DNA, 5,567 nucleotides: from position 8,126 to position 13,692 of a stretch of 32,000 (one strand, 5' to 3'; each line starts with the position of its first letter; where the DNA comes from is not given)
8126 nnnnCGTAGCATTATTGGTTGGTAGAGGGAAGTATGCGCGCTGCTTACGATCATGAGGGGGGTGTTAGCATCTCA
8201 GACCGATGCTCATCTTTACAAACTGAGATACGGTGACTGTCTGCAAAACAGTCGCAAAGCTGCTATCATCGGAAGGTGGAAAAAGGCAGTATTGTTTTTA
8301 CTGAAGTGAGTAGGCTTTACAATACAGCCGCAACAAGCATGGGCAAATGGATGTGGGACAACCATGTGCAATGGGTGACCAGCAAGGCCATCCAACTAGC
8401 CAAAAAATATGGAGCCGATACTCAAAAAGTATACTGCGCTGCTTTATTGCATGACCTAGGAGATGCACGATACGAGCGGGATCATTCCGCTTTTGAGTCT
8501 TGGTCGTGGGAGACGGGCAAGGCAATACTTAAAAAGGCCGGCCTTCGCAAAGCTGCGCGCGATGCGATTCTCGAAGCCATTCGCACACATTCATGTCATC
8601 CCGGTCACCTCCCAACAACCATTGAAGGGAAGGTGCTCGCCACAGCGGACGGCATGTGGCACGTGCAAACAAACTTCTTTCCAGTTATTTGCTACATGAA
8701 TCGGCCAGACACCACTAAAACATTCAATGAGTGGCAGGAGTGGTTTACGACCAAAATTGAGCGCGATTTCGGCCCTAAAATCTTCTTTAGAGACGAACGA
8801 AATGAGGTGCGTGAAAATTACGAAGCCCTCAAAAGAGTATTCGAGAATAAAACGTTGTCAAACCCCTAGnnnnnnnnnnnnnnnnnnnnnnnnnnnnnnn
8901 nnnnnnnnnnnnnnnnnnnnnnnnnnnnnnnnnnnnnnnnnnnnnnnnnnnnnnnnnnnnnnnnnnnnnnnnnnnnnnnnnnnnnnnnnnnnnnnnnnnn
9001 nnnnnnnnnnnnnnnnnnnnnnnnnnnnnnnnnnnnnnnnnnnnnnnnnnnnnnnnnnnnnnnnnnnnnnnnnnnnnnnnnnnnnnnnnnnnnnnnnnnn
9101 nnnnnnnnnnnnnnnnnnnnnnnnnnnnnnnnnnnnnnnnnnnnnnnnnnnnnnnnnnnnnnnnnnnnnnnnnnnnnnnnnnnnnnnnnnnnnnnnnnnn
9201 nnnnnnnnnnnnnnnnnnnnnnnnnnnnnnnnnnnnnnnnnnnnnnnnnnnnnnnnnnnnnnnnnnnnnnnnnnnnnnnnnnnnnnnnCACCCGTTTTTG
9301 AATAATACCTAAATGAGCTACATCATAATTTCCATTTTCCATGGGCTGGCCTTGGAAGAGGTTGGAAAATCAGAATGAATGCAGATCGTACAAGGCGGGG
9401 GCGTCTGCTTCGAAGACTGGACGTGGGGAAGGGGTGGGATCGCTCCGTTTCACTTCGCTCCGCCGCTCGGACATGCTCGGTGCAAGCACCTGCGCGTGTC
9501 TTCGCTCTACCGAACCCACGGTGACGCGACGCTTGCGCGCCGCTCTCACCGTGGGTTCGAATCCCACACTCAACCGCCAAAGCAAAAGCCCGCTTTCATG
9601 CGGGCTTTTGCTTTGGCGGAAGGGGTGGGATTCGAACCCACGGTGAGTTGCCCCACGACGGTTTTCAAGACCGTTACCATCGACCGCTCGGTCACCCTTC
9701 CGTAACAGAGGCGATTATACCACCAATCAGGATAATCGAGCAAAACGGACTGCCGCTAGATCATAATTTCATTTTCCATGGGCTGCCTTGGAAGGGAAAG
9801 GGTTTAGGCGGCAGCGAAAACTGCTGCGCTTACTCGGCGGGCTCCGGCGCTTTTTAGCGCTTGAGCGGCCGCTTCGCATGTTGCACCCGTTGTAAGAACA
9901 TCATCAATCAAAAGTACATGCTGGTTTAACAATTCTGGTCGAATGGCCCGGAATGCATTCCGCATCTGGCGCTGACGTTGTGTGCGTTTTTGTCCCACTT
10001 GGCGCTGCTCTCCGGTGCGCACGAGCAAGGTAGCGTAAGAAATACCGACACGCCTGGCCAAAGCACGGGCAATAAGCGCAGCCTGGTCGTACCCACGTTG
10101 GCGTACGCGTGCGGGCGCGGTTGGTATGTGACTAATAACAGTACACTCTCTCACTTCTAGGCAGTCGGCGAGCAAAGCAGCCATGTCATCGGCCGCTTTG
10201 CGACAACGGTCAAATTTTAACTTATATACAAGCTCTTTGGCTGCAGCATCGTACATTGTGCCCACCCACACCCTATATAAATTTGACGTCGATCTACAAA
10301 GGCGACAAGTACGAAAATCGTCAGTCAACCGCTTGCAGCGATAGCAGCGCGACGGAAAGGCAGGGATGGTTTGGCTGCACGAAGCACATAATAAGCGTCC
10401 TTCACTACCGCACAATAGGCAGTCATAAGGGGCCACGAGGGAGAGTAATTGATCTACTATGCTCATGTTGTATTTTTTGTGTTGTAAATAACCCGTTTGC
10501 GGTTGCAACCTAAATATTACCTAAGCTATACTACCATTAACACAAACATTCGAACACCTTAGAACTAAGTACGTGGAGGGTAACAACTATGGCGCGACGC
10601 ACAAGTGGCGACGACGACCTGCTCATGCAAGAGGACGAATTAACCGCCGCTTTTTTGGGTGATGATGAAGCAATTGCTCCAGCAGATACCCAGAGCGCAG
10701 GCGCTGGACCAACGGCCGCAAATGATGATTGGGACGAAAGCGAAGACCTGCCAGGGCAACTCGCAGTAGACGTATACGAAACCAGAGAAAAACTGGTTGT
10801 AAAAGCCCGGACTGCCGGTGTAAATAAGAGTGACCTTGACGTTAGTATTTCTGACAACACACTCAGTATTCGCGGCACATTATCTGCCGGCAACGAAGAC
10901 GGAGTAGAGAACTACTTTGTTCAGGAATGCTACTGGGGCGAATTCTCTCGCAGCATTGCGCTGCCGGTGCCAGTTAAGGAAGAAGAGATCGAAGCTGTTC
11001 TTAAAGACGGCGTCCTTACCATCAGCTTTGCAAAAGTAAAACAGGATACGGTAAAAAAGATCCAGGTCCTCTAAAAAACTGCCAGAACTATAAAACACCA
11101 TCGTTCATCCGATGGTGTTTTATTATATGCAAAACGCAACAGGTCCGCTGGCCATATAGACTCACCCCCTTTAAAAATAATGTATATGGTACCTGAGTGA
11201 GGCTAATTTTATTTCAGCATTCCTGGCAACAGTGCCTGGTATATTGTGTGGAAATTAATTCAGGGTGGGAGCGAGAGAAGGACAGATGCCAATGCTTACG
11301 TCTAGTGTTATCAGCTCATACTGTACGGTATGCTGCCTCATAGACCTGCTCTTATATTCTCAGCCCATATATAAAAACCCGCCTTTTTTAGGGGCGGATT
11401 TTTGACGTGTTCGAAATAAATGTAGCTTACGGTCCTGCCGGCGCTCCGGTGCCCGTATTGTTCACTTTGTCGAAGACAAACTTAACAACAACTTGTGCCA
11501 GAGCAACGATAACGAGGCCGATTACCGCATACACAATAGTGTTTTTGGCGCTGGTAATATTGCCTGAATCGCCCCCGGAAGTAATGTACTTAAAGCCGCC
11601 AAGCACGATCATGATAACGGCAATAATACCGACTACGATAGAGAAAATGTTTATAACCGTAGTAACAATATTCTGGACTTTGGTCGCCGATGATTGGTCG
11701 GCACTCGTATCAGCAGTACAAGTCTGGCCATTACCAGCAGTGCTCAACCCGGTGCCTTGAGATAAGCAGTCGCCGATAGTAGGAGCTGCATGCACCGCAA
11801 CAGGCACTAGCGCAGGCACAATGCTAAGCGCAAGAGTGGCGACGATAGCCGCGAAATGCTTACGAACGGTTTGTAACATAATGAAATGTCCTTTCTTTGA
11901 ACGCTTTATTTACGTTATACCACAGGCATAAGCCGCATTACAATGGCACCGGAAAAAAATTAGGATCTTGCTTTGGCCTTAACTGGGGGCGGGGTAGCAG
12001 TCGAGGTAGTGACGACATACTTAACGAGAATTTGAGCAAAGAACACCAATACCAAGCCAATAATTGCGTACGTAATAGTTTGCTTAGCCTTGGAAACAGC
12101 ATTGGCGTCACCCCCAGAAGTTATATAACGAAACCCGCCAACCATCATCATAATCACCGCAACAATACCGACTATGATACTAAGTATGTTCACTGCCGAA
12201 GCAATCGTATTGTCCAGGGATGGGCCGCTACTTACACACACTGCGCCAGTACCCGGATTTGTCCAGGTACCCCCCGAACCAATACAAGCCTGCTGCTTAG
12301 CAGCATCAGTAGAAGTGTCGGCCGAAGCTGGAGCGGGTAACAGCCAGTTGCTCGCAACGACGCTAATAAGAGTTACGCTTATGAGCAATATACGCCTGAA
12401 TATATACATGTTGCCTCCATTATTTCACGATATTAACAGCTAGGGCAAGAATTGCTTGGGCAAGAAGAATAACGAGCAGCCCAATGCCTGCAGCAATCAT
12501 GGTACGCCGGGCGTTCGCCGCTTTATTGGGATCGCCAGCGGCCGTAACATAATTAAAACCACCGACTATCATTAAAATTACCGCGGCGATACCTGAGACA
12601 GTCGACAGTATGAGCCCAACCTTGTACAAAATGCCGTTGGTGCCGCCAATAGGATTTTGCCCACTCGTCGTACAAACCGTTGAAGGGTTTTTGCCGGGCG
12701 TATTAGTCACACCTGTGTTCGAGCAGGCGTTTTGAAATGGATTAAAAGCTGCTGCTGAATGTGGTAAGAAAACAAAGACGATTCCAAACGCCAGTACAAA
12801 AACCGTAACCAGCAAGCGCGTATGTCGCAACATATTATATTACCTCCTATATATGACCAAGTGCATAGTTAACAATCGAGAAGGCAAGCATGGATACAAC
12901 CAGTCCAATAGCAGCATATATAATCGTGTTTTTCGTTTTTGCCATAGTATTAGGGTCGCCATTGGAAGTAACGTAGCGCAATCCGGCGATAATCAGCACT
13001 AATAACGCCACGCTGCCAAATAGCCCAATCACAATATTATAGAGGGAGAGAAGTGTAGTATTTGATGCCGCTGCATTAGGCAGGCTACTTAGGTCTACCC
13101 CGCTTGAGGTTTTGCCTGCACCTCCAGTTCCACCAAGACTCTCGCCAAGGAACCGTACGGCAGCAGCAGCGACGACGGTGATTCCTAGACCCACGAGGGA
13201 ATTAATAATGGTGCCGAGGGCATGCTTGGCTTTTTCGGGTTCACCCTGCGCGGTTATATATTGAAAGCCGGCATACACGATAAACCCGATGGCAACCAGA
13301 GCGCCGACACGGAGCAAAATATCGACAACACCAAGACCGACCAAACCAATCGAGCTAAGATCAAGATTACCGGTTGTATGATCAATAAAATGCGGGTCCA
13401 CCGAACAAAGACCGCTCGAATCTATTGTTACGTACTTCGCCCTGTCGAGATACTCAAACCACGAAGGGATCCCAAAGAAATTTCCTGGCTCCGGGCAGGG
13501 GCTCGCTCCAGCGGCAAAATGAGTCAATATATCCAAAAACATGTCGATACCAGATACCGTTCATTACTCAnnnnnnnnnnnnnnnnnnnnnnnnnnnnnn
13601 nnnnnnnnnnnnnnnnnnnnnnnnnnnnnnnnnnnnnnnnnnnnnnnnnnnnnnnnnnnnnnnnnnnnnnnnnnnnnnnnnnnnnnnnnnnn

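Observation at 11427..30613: Complete-looking ~19 kb type IV secretion-like locus in two divergent operons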

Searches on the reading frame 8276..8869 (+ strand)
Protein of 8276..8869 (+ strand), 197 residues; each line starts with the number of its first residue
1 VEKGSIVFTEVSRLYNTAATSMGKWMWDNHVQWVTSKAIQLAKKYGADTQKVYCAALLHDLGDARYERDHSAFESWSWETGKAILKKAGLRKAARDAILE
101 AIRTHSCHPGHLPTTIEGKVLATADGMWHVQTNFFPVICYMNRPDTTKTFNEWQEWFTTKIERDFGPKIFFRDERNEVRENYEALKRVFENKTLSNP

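Call 19: search_protein_families(library=pfam, max_evalue=0.001, proteins=[window:8276-8869:+])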
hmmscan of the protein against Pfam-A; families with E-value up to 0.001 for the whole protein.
window:8276-8869:+ (197 aa): 1 family
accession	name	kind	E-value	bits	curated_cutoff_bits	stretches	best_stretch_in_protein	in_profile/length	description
PF01966.28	HD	-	1.3e-09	38.8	22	1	29-125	3-111/116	HD domain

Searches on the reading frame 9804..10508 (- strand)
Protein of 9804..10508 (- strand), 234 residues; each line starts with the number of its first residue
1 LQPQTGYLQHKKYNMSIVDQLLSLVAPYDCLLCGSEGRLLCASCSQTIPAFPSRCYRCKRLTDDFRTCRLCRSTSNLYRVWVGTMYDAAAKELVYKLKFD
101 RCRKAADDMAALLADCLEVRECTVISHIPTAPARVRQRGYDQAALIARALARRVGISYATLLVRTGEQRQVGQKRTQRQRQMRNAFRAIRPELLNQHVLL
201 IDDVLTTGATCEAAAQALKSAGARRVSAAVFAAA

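Call 5: search_protein_families(library=pfam, max_evalue=0.1, proteins=[window:9804-10508:-])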
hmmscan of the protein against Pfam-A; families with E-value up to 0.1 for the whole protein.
window:9804-10508:- (234 aa): 4 families
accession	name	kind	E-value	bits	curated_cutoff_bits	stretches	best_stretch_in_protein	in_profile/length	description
PF00156.33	Pribosyltran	-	8.3e-11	41.9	26.3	1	143-233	40-125/158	Phosphoribosyl transferase domain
PF14681.12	UPRTase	-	0.00013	21.9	27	1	169-225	91-152/206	Uracil phosphoribosyltransferase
PF18912.6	DZR_2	-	0.001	19.3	27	1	21-71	1-55/56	Double zinc ribbon domain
PF15609.12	PRTase_2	-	0.0055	16.7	28.8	1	195-224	119-148/188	Phosphoribosyl transferase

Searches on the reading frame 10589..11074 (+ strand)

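Call 5: search_protein_families(library=pfam, max_evalue=0.1, proteins=[window:10589-11074:+])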
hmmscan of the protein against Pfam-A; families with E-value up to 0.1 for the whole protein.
window:10589-11074:+ (161 aa): 4 families
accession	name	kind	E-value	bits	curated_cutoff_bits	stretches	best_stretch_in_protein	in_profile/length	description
PF00011.27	HSP20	-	2.6e-18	66.4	20.8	1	62-160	2-101/102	Hsp20/alpha crystallin family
PF17886.7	ArsA_HSP20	-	2.5e-07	30.6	22.5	1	69-147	4-63/63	HSP20-like domain found in ArsA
PF04969.22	CS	-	0.012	17.1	21.3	1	63-149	6-78/78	CS domain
PF10341.16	TPP1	-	0.046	14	26.5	0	73-99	50-74/158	Shelterin complex subunit, TPP1/ACD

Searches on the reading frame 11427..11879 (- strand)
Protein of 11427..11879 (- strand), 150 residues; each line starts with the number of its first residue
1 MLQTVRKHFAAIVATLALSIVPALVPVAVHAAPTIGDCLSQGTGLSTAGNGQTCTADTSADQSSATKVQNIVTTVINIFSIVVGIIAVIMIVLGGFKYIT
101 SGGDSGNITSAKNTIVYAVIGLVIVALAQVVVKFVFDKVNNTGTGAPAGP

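Call 5: search_protein_families(library=pfam, max_evalue=0.1, proteins=[window:11427-11879:-])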
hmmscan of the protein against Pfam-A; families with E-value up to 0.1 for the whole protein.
window:11427-11879:- (150 aa): 4 families
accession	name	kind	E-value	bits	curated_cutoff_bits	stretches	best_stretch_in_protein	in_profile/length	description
PF18895.5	T4SS_pilin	-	2.2e-13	50.5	26.6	1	66-135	3-71/71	Type IV secretion system pilin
PF04956.18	TrbC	-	2.2e-06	28.2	27.9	1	57-133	26-96/98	TrbC/VIRB2 pilin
PF11712.13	Vma12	-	0.011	16.1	25.5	1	61-132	61-125/137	Endoplasmic reticulum-based factor for assembly of V-ATPase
PF04290.18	DctQ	-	0.033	14.5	28.3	1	70-135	59-126/132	Tripartite ATP-independent periplasmic transporters, DctQ component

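Call 88: search_protein_families(library=ncbifam, max_evalue=0.1, proteins=[window:11427-11879:-])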
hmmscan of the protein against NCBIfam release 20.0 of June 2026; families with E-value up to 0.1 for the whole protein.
window:11427-11879:- (150 aa): 6 families
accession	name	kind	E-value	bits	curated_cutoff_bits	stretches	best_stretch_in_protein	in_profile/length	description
NF045849.1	ICE_MMCAP2_0565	equivalog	2.7e-09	36.6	40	1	65-137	6-78/80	Mbov_0395 family pilin-like conjugal transfer protein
NF046050.1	CPBP_fam_MroQ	equivalog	0.0018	17.7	270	1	64-139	35-106/243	intramembrane glutamic endopeptidase MroQ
TIGR00203.1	cydB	equivalog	0.0053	16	117.3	1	68-138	157-228/378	cytochrome d ubiquinol oxidase subunit II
NF011579.0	PRK15003.1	equivalog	0.019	14.2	718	1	74-138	163-228/379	cytochrome d ubiquinol oxidase subunit II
NF046000.1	MAG1210_fam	subfamily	0.031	12.9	275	1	63-141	52-122/550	MAG1210 family protein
NF009951.1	PRK13415.1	equivalog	0.056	13.2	242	1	11-98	8-92/219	flagella biosynthesis regulatory protein FliZ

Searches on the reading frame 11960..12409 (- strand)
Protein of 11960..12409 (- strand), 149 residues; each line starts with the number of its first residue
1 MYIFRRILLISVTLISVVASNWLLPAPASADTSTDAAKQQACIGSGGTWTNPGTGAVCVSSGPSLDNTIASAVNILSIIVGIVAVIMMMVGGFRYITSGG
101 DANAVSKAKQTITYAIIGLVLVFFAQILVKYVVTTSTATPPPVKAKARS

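Call 5: search_protein_families(library=pfam, max_evalue=0.1, proteins=[window:11960-12409:-])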
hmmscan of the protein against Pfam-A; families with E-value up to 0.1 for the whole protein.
window:11960-12409:- (149 aa): 3 families
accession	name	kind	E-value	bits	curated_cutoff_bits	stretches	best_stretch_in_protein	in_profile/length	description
PF18895.5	T4SS_pilin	-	1.5e-15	57.5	26.6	1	64-132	4-71/71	Type IV secretion system pilin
PF04956.18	TrbC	-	4.1e-06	27.4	27.9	1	65-131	37-97/98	TrbC/VIRB2 pilin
PF17531.7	O_Spanin_T7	-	0.044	14.2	25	0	7-29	14-36/59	Spanin, outer lipoprotein subunit T7-like virus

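Call 88: search_protein_families(library=ncbifam, max_evalue=0.1, proteins=[window:11960-12409:-])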
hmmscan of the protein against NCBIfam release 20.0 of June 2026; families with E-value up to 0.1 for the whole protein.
window:11960-12409:- (149 aa): 2 families
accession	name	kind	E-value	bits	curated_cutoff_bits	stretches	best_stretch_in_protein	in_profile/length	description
NF045849.1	ICE_MMCAP2_0565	equivalog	8.2e-08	31.8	40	1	67-133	11-77/80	Mbov_0395 family pilin-like conjugal transfer protein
NF046050.1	CPBP_fam_MroQ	equivalog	0.003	17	270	1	74-135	46-105/243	intramembrane glutamic endopeptidase MroQ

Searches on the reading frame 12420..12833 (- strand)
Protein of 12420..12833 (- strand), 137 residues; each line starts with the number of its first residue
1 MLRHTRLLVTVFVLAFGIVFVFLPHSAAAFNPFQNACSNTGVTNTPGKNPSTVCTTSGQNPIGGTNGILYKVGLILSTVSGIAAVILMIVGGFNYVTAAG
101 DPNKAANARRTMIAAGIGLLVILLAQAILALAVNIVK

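Call 5: search_protein_families(library=pfam, max_evalue=0.1, proteins=[window:12420-12833:-])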
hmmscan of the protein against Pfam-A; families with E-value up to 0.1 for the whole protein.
window:12420-12833:- (137 aa): 1 family
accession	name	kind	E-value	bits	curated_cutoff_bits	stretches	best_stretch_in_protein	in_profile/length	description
PF18895.5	T4SS_pilin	-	8.6e-09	35.8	26.6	1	67-129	7-68/71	Type IV secretion system pilin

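Call 88: search_protein_families(library=ncbifam, max_evalue=0.1, proteins=[window:12420-12833:-])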
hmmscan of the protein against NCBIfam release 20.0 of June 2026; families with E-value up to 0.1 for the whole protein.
window:12420-12833:- (137 aa): 1 family
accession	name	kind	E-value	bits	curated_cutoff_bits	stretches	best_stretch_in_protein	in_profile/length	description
NF045849.1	ICE_MMCAP2_0565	equivalog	2.2e-08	33.7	40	1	67-135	11-79/80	Mbov_0395 family pilin-like conjugal transfer protein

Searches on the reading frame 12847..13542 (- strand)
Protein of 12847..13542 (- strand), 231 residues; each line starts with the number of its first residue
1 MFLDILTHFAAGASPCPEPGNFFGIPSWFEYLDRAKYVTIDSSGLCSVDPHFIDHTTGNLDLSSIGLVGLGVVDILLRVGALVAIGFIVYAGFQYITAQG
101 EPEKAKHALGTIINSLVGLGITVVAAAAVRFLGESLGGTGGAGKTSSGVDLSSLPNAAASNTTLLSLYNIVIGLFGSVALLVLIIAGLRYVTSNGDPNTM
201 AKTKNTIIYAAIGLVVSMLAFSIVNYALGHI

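Call 5: search_protein_families(library=pfam, max_evalue=0.1, proteins=[window:12847-13542:-])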
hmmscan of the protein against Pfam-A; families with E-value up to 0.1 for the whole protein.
window:12847-13542:- (231 aa): 4 families
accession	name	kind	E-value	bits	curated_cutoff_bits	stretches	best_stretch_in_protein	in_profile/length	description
PF18895.5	T4SS_pilin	-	3.7e-21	75.4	26.6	2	160-226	5-70/71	Type IV secretion system pilin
PF04956.18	TrbC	-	0.00021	21.9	27.9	1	161-226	38-97/98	TrbC/VIRB2 pilin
PF04893.22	Yip1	-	0.011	16.1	28.6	1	82-220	26-169/173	Yip1 domain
PF19747.4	DUF6234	-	0.061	14.2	27.5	0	70-131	10-70/129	Family of unknown function (DUF6234)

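Call 88: search_protein_families(library=ncbifam, max_evalue=0.1, proteins=[window:12847-13542:-])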
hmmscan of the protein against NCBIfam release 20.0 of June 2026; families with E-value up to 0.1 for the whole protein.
window:12847-13542:- (231 aa): 3 families
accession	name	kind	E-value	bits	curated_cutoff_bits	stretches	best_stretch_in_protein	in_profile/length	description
NF045849.1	ICE_MMCAP2_0565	equivalog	1.7e-14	53.2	40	2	166-229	15-78/80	Mbov_0395 family pilin-like conjugal transfer protein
NF008742.0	PRK11770.1-4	equivalog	0.043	13.8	155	1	58-127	67-135/147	YccF domain-containing protein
NF008600.0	PRK11568.1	equivalog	0.074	12.5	298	1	100-168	73-139/204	IMPACT family protein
